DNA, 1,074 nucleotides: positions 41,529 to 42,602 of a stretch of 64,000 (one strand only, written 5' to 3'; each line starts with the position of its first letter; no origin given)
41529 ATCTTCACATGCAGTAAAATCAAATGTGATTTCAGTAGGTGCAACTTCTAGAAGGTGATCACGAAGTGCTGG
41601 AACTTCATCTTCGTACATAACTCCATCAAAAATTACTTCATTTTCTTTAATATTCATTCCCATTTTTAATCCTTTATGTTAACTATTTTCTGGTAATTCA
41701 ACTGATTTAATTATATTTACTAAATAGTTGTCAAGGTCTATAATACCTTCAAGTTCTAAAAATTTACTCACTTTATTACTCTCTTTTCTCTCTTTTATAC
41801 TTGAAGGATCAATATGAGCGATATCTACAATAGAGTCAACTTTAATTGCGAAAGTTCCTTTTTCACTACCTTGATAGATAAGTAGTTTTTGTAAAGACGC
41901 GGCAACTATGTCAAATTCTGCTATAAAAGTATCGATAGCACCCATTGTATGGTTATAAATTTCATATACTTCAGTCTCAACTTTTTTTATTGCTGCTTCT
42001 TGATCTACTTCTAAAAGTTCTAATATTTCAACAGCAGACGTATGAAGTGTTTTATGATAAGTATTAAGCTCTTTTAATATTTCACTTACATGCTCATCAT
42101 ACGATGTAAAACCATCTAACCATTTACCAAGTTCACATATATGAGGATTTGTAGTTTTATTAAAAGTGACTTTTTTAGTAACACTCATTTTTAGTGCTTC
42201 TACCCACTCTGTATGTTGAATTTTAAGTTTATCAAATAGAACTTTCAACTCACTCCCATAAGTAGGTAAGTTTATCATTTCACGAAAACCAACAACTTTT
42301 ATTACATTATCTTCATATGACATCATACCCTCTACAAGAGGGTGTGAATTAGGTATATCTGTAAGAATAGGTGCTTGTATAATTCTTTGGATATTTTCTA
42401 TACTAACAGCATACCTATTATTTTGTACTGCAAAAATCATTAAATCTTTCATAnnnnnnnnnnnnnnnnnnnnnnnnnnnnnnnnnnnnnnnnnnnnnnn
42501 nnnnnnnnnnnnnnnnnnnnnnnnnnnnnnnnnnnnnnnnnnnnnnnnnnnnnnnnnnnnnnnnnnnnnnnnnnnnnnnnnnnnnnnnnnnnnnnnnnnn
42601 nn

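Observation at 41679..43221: Two tandem CheW paralogs, each with a CZB zinc-binding domain inserted inside the CheW fold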

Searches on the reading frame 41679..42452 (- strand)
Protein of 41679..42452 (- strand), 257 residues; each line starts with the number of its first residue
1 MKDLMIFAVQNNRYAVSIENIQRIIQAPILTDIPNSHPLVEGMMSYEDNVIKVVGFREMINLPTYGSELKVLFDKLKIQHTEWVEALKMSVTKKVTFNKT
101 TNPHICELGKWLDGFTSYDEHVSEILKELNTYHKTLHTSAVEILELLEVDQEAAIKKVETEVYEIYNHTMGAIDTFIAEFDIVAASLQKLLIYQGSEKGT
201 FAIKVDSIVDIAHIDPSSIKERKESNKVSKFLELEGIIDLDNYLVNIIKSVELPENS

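Call 3: search_protein_families(library=pfam, proteins=[window:41679-42452:-], max_evalue=1)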
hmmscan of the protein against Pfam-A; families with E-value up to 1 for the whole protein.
window:41679-42452:- (257 aa): 2 families
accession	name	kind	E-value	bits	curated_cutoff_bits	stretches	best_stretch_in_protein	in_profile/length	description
PF01584.24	CheW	-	4.9e-16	59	23.5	2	4-65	2-63/138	CheW-like domain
PF13682.11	CZB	-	6.7e-10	39.6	29.4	1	80-144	1-64/64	Chemoreceptor zinc-binding domain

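Call 4: search_protein_families(library=ncbifam, proteins=[window:41679-42452:-], max_evalue=1)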
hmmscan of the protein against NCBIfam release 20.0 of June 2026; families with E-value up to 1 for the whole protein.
window:41679-42452:- (257 aa): 2 families
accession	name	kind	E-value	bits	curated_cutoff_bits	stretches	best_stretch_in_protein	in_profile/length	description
NF007380.0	PRK09894.1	equivalog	7.4e-07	28.8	256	1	78-150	20-96/296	diguanylate cyclase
NF007069.0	PRK09514.1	equivalog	0.029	14.3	143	1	114-190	36-110/141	Zn(2+)-responsive transcriptional regulator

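Call 6: search_solved_structures(query=window:41679-42452:-, max_evalue=1, show_alignments=3)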
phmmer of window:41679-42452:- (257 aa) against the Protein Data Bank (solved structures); distinct sequences matched with E-value up to 1: 6.
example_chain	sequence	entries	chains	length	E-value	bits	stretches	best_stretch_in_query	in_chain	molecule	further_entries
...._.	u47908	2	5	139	0.0022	21.1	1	4-70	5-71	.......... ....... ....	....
4jpb_W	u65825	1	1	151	0.0024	21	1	4-70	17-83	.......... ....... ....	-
1k0s_A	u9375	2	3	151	0.0024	21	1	4-70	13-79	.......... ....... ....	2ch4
2qdl_A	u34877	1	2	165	0.028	17.5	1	2-66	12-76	Chemotaxis signal transduction protein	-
2c8i_E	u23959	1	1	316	0.83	12.7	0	23-54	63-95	COMPLEMENT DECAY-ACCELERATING FACTOR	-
3t9o_A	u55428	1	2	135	0.94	12.5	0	77-144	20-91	Diguanylate cyclase DgcZ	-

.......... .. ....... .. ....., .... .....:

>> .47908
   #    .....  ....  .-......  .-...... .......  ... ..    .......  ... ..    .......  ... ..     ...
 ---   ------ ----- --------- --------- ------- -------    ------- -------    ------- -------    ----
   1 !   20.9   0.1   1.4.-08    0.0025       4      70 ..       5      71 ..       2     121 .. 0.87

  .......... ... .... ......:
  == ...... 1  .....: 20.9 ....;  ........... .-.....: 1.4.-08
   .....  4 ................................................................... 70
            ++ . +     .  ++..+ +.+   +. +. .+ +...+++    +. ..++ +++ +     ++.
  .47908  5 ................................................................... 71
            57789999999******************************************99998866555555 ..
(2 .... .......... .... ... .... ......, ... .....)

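Call 13: find_homologous_proteins(query=window:41679-42452:-, max_evalue=0.001)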
Query window:41679-42452:- (257 aa): 280 proteins with E <= 0.001 among 612 candidates; the best 120 are listed.
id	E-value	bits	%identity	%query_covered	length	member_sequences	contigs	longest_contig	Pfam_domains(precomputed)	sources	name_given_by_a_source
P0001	1.9e-161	553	100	100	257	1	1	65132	PF01584.25,PF13682.12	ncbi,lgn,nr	ncbi:MAG: hypothetical protein GQ570_08210 [Helicobacteraceae bacterium]|nr:hypothetical protein [He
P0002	1.8e-109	383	70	100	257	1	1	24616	PF01584.25,PF13682.12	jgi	jgi:chemotaxis signal transduction protein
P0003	5.4e-109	382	70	98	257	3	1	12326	PF01584.25,PF13682.12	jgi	jgi:chemotaxis signal transduction protein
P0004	2.0e-100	354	66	100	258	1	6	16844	PF01584.25,PF13682.12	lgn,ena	-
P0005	5.9e-99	349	63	99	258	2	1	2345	PF01584.25,PF13682.12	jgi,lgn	-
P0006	2.2e-97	344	64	98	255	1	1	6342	PF01584.25,PF13682.12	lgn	-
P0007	4.2e-97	343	61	100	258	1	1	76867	PF01584.25,PF13682.12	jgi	jgi:chemotaxis signal transduction protein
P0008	3.9e-96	339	61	100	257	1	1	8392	PF01584.25,PF13682.12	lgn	-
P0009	4.7e-96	339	63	100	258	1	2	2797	PF01584.25,PF13682.12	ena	-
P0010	1.8e-95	337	62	99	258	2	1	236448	PF01584.25,PF13682.12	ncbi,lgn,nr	ncbi:MAG: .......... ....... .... [Campylobacterales bacterium]|nr:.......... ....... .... [Campylob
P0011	1.7e-94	334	60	100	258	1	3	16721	PF01584.25,PF13682.12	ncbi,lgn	-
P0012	3.8e-92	326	64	99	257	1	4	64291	PF01584.25,PF13682.12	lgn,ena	-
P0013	1.1e-91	325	60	99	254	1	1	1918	PF01584.25,PF13682.12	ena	-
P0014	1.2e-91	325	59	99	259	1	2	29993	PF01584.25,PF13682.12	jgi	-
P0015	5.9e-88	313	57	99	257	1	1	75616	PF01584.25,PF13682.12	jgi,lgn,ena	-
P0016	6.3e-88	313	59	99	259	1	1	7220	PF01584.25,PF13682.12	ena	-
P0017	1.5e-87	311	56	99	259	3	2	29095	PF01584.25,PF13682.12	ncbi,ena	-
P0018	2.4e-87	311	56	99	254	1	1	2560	PF01584.25,PF13682.12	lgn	-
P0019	2.8e-87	311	57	99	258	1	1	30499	PF01584.25,PF13682.12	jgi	-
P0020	3.3e-87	310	57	99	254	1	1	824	PF01584.25,PF13682.12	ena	-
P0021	7.5e-87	309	57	99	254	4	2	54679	PF01584.25,PF13682.12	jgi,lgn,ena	-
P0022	9.7e-87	309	57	99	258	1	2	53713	PF01584.25,PF13682.12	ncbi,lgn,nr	ncbi:MAG: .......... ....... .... [Campylobacterota bacterium]|nr:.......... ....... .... [Campyloba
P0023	1.1e-86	309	56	99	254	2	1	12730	PF01584.25,PF13682.12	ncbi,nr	ncbi:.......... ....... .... [Sulfurimonas sp.]|nr:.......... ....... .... [Sulfurimonas sp.]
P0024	2.3e-86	308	57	99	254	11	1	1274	PF01584.25,PF13682.12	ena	-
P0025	3.5e-86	307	56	99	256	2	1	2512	PF01584.25,PF13682.12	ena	-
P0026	7.0e-86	306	57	99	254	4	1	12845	PF01584.25,PF13682.12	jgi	jgi:chemotaxis signal transduction protein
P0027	8.2e-86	306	56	99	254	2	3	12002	PF01584.25,PF13682.12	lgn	-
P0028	2.6e-85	304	54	99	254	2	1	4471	PF01584.25,PF13682.12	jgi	jgi:chemotaxis signal transduction protein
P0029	4.6e-85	303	56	99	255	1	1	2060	PF01584.25,PF13682.12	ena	-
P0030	5.5e-85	303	55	99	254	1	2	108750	PF01584.25,PF13682.12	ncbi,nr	ncbi:MAG: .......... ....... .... [Sulfurimonas sp.]|nr:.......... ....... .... [Sulfurimonas sp.] M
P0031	7.4e-85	303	57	99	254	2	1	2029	PF01584.25,PF13682.12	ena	-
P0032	9.3e-85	302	56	99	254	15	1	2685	PF01584.25,PF13682.12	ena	-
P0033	1.2e-84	302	54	99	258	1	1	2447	PF01584.25,PF13682.12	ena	-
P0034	1.5e-84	302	56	99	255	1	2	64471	PF01584.25,PF13682.12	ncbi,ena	-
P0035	2.4e-84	301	56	99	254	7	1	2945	PF01584.25,PF13682.12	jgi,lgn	-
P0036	2.8e-84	301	56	99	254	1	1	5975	PF01584.25,PF13682.12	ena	-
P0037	3.0e-84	301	56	99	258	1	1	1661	PF01584.25,PF13682.12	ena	-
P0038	5.0e-84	300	53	99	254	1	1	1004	PF01584.25,PF13682.12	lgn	-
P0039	5.6e-84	300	55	99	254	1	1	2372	PF01584.25,PF13682.12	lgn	-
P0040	7.5e-84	299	55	99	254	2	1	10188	PF01584.25,PF13682.12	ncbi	-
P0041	7.8e-84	299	56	99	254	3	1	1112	PF01584.25,PF13682.12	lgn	-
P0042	1.0e-83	299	55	99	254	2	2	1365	PF01584.25,PF13682.12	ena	-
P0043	1.0e-83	299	55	99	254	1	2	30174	PF01584.25,PF13682.12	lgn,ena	-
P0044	1.2e-83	299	55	99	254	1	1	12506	PF01584.25,PF13682.12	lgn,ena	-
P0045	1.2e-83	299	56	99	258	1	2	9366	PF01584.25,PF13682.12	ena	-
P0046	1.3e-83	299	56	99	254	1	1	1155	PF01584.25,PF13682.12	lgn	-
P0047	1.4e-83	298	57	99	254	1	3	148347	PF01584.25,PF13682.12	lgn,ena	-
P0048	1.4e-83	298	56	98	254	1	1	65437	PF01584.25,PF13682.12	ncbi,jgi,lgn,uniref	ncbi:MAG: chemotaxis signal transduction protein [Sulfurimonas sp.]|jgi:chemotaxis signal transducti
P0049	1.6e-83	298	56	99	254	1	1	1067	PF01584.25,PF13682.12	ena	-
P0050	2.0e-83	298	56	99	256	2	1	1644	PF01584.25,PF13682.12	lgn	-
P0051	2.7e-83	297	57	99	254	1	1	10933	PF01584.25,PF13682.12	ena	-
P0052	3.2e-83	297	54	99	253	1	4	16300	PF01584.25,PF13682.12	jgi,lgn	jgi:purine-binding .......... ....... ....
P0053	4.6e-83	297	55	99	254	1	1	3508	PF01584.25,PF13682.12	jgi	jgi:chemotaxis signal transduction protein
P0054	8.6e-83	296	55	99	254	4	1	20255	PF01584.25,PF13682.12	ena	-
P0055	1.0e-82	296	55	99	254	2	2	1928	PF01584.25,PF13682.12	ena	-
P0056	1.3e-82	295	54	99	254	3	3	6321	PF01584.25,PF13682.12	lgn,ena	-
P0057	1.3e-82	295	53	99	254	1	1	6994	PF01584.25,PF13682.12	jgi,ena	-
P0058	4.0e-82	294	54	99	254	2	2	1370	PF01584.25,PF13682.12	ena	-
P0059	4.3e-82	294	54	99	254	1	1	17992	PF01584.25,PF13682.12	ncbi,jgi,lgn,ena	-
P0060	4.5e-82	293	53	99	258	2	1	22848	PF01584.25,PF13682.12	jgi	-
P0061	7.3e-82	293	54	99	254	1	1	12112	PF01584.25,PF13682.12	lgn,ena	-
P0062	7.3e-82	293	55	99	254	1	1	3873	PF01584.25,PF13682.12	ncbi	-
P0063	1.1e-81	292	53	99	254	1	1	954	PF01584.25,PF13682.12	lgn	-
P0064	1.1e-81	292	56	99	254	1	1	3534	PF01584.25,PF13682.12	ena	-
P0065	1.2e-81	292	54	99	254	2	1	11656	PF01584.25,PF13682.12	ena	-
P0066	1.3e-81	292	55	99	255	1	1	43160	PF01584.25,PF13682.12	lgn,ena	-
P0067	2.3e-81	291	55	99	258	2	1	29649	PF01584.25,PF13682.12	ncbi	-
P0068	2.5e-81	291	54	99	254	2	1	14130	PF01584.25,PF13682.12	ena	-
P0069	2.6e-81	291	53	99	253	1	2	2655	PF01584.25,PF13682.12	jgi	jgi:purine-binding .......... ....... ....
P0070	2.7e-81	291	52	99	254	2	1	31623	PF01584.25,PF13682.12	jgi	-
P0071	5.4e-81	290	56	99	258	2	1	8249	PF01584.25,PF13682.12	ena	-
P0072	7.7e-81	289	54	99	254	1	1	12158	PF01584.25,PF13682.12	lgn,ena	-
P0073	8.9e-81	289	55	99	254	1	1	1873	PF01584.25,PF13682.12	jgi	jgi:chemotaxis signal transduction protein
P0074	1.0e-80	289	54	99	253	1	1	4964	PF01584.25,PF13682.12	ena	-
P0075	1.1e-80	289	53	99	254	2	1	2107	PF01584.25,PF13682.12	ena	-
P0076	1.8e-80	288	54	99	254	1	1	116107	PF01584.25,PF13682.12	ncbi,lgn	-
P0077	2.4e-80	288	54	99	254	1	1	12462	PF01584.25,PF13682.12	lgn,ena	-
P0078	3.6e-80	287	53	99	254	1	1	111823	PF01584.25,PF13682.12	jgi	jgi:chemotaxis signal transduction protein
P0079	4.3e-80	287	54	99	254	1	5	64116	PF01584.25,PF13682.12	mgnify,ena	mgnify:CR=1 FL=1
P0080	7.0e-80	286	54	99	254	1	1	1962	PF01584.25,PF13682.12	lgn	-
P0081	7.1e-80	286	55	99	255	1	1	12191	PF01584.25,PF13682.12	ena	-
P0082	8.5e-80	286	55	99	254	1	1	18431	PF01584.25,PF13682.12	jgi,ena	-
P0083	8.8e-80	286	52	99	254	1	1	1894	PF01584.25,PF13682.12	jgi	jgi:purine-binding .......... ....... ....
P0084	2.2e-79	285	53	99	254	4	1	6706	PF01584.25,PF13682.12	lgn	-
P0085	2.6e-79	284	56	99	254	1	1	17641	PF01584.25,PF13682.12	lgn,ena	-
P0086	3.0e-79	284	52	99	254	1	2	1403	PF01584.25,PF13682.12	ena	-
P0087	3.1e-79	284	53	99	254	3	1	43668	PF01584.25,PF13682.12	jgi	jgi:chemotaxis signal transduction protein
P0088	3.6e-79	284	54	99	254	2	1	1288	PF01584.25,PF13682.12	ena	-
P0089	4.0e-79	284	53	99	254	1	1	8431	PF01584.25,PF13682.12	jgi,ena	-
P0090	4.5e-79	284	55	99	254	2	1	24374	PF01584.25,PF13682.12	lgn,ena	-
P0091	6.5e-79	283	55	99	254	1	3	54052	PF01584.25,PF13682.12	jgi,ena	-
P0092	8.7e-79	283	52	99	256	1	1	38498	PF01584.25,PF13682.12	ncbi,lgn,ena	-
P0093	9.4e-79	283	55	99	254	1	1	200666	PF01584.25,PF13682.12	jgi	-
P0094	1.1e-78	282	53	99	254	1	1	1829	PF01584.25,PF13682.12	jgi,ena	-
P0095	1.2e-78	282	53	99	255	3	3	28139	PF01584.25,PF13682.12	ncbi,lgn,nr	ncbi:MAG: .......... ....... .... [Epsilonproteobacteria bacterium]|nr:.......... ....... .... [Camp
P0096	1.9e-78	282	50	99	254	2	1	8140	PF01584.25,PF13682.12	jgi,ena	-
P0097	1.9e-78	282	52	99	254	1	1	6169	PF01584.25,PF13682.12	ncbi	-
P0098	2.4e-78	281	52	99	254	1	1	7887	PF01584.25,PF13682.12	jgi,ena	-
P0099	3.0e-78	281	54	99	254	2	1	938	PF01584.25,PF13682.12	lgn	-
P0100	3.2e-78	281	53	99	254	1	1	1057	PF01584.25,PF13682.12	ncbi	-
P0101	3.4e-78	281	51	99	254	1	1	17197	PF01584.25,PF13682.12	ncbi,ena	-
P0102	3.5e-78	281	54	99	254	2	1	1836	PF01584.25,PF13682.12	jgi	-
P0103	4.9e-78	280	53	99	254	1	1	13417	PF01584.25,PF13682.12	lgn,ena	-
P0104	5.2e-78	280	51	99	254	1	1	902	PF01584.25,PF13682.12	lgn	-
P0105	6.4e-78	280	54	99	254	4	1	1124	PF01584.25,PF13682.12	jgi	-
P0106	6.7e-78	280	52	99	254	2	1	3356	PF01584.25,PF13682.12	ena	-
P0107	9.7e-78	279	54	99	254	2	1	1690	PF01584.25,PF13682.12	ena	-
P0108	1.4e-77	279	53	99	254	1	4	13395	PF01584.25,PF13682.12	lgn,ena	-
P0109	1.7e-77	279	55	99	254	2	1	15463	PF01584.25,PF13682.12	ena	-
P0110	1.7e-77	279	53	99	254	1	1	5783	PF01584.25,PF13682.12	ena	-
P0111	1.8e-77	278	51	99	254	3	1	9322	PF01584.25,PF13682.12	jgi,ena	-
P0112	1.9e-77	278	50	99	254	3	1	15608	PF01584.25,PF13682.12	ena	-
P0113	2.3e-77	278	52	99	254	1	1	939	PF01584.25,PF13682.12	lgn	-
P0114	4.0e-77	277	52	99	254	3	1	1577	PF01584.25,PF13682.12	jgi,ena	-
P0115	5.3e-77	277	51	99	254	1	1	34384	PF01584.25,PF13682.12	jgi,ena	-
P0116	5.6e-77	277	52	99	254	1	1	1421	PF01584.25,PF13682.12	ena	-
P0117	6.3e-77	277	50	99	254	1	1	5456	PF01584.25,PF13682.12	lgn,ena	-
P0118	6.8e-77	277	54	99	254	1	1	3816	PF01584.25,PF13682.12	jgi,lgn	jgi:chemotaxis signal transduction protein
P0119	7.0e-77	276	53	99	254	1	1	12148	PF01584.25,PF13682.12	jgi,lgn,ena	-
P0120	7.2e-77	276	52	99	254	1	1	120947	PF01584.25,PF13682.12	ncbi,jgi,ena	-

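Call 20: find_related_loci(query=A1, collection=genome_contigs, flank=10000)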
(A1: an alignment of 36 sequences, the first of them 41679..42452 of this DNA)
Query A1 (257 aa) in genome_contigs; peptide patterns used: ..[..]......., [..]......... (x = any residue, [..] = any of these).
214 stretches matched a pattern; 172 encode a relative of the query (tblastn E <= 1e-3); the best 80 are kept; 80 distinct loci.
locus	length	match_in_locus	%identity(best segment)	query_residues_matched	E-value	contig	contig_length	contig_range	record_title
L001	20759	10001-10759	63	1-254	5e-107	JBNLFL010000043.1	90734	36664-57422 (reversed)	MAG: Sulfurimonadaceae bacterium isolate C1.bin.43.orig k141_111527, whole genome shotgun sequence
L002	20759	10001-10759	62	1-254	5e-104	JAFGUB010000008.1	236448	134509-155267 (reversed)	MAG: Campylobacterales bacterium isolate ZodW_maxbin.095 k87_2195675, whole genome shotgun sequence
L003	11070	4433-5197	60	1-256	1e-102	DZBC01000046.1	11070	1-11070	MAG TPA_asm: Sulfuricurvum sp. isolate SulCav_PC08_66_51_9 SulCav_PC08-66_5589_length_11070_cov_4.773309, whole genome s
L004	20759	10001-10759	57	1-254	7e-95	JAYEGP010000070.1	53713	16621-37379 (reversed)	MAG: Campylobacterota bacterium isolate MAG243 MAG243_70, whole genome shotgun sequence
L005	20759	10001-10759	57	1-254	6e-94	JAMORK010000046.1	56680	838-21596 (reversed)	MAG: Sulfurimonas sp. isolate 4561-380_metabat2_scaf2bin.006 4561-380_scaffold_87_c1, whole genome shotgun sequence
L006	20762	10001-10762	54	1-255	8e-92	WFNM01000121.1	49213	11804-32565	MAG: Sulfurimonas sp. isolate S011_35 k151_73320, whole genome shotgun sequence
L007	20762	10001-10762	56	1-255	4e-92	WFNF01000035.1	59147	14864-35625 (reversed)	MAG: Helicobacteraceae bacterium isolate S010_66_esom k151_15297, whole genome shotgun sequence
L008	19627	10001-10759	55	1-254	5e-90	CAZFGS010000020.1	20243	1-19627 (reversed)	MAG TPA_asm: uncultured Sulfurimonas sp. isolate binchicken_co188_251 genome assembly, contig: NODE_1663_length_20243_co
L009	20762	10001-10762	54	1-255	2e-89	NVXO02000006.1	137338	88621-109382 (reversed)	MAG: Sulfurimonas sp. isolate NORP9 Contig_source1383C_332, whole genome shotgun sequence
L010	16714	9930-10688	54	1-254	3e-89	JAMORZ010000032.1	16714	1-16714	MAG: Sulfurimonas sp. isolate 4561-384_metabat1_scaf2bin.005_VB 4562-384_scaffold_1441_c1, whole genome shotgun sequence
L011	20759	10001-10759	53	1-254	1e-88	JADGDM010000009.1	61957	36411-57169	MAG: Sulfurimonadaceae bacterium isolate BB10 NODE_431_length_61957_cov_3.918054, whole genome shotgun sequence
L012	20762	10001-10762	55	1-255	2e-88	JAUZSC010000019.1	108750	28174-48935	MAG: Sulfurimonas sp. isolate Faavne_M6_B13 Faavne_M6_B13-contig_4302_pilon, whole genome shotgun sequence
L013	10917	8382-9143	53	1-255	1e-87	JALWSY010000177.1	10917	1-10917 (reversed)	MAG: Sulfurimonas sp. isolate M2_metabat2_scaf2bin.117 M2_NODE_8309_length_10917_cov_4.010473, whole genome shotgun sequ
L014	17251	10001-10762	53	1-255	8e-88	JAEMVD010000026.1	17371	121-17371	Sulfurimonas sp. SAG-AH-194-C20 strain SAG AH-194-C20 AH-194-C20_NODE_26, whole genome shotgun sequence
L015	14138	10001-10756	54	1-254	2e-87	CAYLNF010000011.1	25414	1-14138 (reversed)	MAG TPA_asm: uncultured Sulfurimonas sp. isolate binchicken_co380_20 genome assembly, contig: NODE_830_length_25414_cov_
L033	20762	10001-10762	50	1-255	1e-77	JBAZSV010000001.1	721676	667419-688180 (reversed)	MAG: Sulfurimonas sp. isolate SO_2017_GW1_183 NODE_56_length_721676_cov_19.356091_OW334_2017, whole genome shotgun seque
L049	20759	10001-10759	43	1-254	1e-69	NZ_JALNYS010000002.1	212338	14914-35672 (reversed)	MAG: Sulfuricurvum sp. isolate SO_2017_GW1 bin 195 NODE_477_length_212338_cov_1.918001_OW334_2017, whole genome shotgun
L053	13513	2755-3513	40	1-254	9e-66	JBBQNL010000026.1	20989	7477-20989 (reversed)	MAG: Campylobacterales bacterium isolate Co_metawrap_283 Cmw_283_k141_27536560_length_20989_cov_12.0000, whole genome sh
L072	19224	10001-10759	40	1-254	9e-50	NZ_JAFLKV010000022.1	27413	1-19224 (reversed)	MAG: Sulfuricurvum sp. isolate LaCa_MAG_14 c_000000002762, whole genome shotgun sequence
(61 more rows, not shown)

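Call 21: predict_structure(alignment_id=A1)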
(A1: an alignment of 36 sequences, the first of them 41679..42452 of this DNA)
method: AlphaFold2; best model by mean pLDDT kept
length: 257 residues; sequences in the alignment: 36
mean_pLDDT: 92.3   pTM: 0.82
mean pLDDT of the five models: 92.3, 91.1, 90.1, 88.5, 84.7
residues with pLDDT >= 90: 209; 70-90: 39; 50-70: 8; < 50: 1
segments of 3 or more residues with pLDDT < 50: none
pLDDT, mean of each block of 10 residues (from residue 1): 96 96 91 92 93 95 92 95 98 96 95 86 91 97 97 97 97 93 88 84 96 93 74 93 93 80
secondary structure, 60 per line:
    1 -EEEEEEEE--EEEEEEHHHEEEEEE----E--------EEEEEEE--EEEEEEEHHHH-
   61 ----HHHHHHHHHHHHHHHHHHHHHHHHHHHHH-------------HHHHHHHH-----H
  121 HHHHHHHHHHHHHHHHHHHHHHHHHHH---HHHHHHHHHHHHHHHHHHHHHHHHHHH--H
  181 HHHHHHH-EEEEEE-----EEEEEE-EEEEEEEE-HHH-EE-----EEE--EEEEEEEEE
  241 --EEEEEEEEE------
elements in order: E2-9 E12-17 E21-26 E40-46 E49-55 H56-59 H65-93 H107-114 H120-147 H151-177 H180-187 E189-194 E200-205 E207-214 E227-229 E232-240 E243-251

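Call 22: search_protein_representatives(protein=window:41679-42452:-)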
Query: 257 residues. Proteins with E-value up to 0.001 (for the whole library): 1350; up to 1e-10: 462; up to 1e-30: 37. The best 150 are listed.
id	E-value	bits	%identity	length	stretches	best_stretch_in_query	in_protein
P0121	5.0e-68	245.8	49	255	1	1-255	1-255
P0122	9.4e-67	241.7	47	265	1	1-255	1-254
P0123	3.9e-64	233.1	43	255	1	1-255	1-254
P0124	9.4e-64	231.8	45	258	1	4-256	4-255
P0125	8.2e-62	225.5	43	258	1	1-255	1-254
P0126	4.0e-61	223.2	46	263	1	3-249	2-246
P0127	5.8e-61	222.7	46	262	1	3-253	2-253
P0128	8.4e-61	222.2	43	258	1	1-256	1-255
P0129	1.1e-60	221.8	43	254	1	1-255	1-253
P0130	1.2e-59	218.4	42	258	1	1-255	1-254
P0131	2.0e-57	211.2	43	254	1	1-254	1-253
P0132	3.4e-56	207.1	50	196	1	59-254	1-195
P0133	1.0e-55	205.5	43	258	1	3-255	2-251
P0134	2.1e-55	204.5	42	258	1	3-255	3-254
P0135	4.8e-55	203.3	42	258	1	3-255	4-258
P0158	6.5e-29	117.8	51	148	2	1-64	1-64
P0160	4.7e-28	115.0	28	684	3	4-243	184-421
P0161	1.0e-27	113.9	26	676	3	3-242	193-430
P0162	3.6e-27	112.1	28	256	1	5-241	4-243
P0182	6.7e-21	91.6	25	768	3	3-241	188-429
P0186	3.5e-20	89.3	29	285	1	5-215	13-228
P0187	5.1e-20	88.7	46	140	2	184-255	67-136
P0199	5.6e-19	85.3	30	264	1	5-248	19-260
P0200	7.6e-19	84.9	25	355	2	3-156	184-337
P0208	7.5e-18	81.6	28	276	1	5-243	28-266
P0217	1.7e-17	80.5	29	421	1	7-221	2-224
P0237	9.5e-17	78.0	28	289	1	5-216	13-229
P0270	1.1e-15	74.5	26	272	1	5-218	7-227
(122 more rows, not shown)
